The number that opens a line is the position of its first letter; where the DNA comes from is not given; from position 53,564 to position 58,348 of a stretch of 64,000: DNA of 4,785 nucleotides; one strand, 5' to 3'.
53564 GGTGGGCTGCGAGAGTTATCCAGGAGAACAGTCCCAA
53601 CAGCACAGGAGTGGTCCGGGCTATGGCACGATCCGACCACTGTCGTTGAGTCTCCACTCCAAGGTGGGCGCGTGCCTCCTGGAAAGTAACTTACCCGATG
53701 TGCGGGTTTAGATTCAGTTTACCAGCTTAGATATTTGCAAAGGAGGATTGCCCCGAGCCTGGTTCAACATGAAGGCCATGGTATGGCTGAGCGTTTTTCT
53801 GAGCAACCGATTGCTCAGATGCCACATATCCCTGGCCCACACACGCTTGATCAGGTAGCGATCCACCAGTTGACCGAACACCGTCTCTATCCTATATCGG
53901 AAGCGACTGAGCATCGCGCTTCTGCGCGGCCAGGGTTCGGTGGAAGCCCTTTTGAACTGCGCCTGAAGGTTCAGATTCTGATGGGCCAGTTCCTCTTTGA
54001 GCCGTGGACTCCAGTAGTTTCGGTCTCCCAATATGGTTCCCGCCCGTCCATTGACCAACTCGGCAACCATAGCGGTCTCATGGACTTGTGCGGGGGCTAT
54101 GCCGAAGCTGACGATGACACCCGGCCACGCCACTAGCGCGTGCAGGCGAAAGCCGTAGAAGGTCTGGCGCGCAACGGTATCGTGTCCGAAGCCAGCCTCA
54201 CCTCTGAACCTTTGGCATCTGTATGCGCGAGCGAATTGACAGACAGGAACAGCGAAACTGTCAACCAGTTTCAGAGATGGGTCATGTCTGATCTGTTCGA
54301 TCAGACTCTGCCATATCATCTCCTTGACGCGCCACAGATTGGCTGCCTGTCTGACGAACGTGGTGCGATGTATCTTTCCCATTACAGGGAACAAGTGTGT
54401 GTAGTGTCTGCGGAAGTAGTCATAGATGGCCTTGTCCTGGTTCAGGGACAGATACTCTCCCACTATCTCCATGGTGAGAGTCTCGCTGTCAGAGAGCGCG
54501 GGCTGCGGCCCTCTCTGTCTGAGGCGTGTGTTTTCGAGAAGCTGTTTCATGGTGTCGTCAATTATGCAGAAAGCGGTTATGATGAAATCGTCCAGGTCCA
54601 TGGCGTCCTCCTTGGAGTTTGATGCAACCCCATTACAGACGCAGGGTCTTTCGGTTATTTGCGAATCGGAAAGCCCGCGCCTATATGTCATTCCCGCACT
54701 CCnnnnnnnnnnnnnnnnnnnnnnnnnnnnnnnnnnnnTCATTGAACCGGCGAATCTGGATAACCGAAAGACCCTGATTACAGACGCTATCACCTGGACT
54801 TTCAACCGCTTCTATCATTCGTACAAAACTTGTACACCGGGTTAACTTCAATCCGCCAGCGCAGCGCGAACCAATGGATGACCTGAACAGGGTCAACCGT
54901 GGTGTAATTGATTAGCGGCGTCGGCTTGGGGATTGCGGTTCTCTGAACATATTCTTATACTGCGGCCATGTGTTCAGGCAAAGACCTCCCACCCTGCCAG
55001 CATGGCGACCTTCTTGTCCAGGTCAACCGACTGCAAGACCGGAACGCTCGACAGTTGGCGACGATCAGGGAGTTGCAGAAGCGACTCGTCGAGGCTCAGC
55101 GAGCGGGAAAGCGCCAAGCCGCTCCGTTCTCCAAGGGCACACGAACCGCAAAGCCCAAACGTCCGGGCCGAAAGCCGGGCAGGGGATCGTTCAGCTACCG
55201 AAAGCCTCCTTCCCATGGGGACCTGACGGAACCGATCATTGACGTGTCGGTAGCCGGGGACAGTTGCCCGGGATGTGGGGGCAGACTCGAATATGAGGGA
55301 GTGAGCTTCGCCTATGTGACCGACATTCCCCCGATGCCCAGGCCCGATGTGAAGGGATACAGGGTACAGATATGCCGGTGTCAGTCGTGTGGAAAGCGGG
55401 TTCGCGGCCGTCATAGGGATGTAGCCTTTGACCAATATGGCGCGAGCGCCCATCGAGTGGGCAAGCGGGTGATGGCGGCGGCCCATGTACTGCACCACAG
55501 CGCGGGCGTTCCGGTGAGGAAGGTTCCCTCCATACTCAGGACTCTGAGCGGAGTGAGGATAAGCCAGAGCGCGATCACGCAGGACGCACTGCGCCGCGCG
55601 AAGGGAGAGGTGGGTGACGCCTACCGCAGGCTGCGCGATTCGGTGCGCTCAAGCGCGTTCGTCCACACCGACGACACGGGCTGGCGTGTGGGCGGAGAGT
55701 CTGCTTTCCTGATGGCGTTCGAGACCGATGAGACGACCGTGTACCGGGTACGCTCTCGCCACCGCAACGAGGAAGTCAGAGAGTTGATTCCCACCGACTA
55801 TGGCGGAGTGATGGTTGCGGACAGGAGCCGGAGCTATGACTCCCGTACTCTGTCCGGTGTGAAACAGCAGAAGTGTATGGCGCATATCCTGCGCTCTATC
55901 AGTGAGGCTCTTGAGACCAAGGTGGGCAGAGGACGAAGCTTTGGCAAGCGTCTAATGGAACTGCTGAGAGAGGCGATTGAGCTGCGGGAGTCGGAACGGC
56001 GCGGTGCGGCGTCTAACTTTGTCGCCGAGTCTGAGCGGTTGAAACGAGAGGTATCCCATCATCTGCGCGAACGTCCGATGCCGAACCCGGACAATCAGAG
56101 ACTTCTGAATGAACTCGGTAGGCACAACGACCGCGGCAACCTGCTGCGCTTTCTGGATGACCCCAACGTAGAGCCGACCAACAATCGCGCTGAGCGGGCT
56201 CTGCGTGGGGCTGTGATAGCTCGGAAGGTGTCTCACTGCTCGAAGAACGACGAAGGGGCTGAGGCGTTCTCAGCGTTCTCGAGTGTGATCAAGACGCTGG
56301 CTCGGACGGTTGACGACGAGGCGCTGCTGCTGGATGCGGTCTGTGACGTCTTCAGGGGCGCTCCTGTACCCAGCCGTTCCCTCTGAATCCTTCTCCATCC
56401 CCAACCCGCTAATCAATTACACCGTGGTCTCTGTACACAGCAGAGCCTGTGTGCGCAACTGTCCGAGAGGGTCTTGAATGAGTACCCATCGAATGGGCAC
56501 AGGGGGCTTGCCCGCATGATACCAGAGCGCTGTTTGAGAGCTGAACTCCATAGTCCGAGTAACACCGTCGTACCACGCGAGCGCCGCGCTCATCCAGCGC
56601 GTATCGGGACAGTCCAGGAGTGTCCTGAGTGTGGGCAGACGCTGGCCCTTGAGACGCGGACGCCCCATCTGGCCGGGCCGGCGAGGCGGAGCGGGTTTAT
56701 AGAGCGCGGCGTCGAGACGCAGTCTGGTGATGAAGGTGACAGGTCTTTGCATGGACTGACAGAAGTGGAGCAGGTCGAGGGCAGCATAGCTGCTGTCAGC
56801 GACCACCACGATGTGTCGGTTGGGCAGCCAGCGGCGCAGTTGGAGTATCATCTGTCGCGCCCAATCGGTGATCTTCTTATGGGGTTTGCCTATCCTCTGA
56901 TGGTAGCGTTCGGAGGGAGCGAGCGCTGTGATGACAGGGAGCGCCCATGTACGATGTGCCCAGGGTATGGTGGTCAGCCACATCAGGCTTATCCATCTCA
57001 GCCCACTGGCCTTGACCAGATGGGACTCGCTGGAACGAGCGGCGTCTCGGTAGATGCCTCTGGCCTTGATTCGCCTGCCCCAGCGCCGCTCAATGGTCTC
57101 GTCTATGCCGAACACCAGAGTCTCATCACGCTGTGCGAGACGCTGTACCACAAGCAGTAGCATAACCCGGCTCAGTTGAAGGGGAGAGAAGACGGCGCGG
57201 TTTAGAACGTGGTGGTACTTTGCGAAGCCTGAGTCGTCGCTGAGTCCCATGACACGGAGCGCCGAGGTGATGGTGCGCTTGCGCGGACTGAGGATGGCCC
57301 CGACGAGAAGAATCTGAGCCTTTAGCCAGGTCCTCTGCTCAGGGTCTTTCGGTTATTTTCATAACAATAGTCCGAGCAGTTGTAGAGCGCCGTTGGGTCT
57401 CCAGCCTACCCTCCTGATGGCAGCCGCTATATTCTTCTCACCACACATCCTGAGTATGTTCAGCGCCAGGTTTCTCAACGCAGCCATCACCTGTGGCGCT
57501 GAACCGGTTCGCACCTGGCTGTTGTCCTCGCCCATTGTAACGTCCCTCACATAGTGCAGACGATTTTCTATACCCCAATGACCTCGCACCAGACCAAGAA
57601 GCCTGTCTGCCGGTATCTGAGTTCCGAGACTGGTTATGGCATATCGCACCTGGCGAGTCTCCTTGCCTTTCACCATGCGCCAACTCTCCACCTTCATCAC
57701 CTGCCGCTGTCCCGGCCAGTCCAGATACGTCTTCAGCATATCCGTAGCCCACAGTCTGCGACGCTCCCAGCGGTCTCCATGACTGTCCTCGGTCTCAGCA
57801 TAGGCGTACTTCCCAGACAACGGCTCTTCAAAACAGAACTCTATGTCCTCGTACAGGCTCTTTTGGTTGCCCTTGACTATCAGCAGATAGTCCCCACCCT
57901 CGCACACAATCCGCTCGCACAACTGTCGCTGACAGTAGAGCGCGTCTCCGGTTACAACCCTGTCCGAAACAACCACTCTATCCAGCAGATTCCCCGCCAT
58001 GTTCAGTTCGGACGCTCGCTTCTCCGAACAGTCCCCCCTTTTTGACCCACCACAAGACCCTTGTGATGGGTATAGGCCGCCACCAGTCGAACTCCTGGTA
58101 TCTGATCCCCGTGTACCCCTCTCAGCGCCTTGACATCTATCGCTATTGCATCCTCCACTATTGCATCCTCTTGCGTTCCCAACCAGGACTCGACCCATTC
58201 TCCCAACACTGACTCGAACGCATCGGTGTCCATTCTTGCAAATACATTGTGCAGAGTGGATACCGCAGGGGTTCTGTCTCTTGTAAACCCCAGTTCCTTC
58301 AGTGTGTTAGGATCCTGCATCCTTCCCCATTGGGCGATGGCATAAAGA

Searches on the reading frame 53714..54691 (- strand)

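Call 34: search_protein_families(library=pfam, proteins=[window:53714-54691:-], max_evalue=0.001)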
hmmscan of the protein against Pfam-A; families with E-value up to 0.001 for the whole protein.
window:53714-54691:- (325 aa): 2 families
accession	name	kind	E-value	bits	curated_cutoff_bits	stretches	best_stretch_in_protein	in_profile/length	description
PF13612.12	DDE_Tnp_1_3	-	1.1e-19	71.4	27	1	140-282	7-148/155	Transposase DDE domain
PF01609.27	DDE_Tnp_1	-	2.1e-11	44.4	23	1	137-304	3-199/200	Transposase DDE domain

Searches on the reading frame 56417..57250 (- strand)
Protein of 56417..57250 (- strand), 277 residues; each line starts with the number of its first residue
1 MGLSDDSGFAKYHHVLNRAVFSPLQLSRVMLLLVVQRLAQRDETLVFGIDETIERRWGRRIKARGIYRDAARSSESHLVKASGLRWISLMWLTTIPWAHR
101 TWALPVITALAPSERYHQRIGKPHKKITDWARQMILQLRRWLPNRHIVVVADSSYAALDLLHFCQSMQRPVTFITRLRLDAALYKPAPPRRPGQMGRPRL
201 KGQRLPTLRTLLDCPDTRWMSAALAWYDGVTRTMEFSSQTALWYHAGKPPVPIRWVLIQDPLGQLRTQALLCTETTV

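Call 84: search_protein_families(library=pfam, proteins=[window:56417-57250:-], max_evalue=0.001)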
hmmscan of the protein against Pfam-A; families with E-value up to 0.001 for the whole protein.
window:56417-57250:- (277 aa): 2 families
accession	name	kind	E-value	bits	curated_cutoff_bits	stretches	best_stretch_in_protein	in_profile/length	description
PF13546.12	DDE_5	-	1.8e-26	93.8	27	1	6-231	41-270/272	DDE superfamily endonuclease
PF13701.12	DDE_Tnp_1_4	-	7.2e-05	21.6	34.7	1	124-185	195-254/435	Transposase DDE domain group 1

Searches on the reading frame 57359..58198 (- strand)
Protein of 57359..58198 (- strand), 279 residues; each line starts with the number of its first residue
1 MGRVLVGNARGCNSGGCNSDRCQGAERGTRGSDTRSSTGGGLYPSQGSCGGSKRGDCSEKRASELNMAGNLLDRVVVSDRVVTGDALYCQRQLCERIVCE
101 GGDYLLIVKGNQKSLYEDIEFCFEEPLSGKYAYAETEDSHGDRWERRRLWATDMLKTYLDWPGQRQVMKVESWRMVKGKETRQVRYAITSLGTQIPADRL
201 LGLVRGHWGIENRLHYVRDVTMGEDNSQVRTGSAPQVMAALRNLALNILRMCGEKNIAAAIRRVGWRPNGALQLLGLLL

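Call 84: search_protein_families(library=pfam, proteins=[window:57359-58198:-], max_evalue=0.001)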
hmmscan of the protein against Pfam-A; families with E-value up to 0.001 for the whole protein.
window:57359-58198:- (279 aa): 1 family
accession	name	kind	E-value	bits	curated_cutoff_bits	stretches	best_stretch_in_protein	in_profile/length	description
PF01609.27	DDE_Tnp_1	-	1.1e-12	48.6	23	1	60-248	57-200/200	Transposase DDE domain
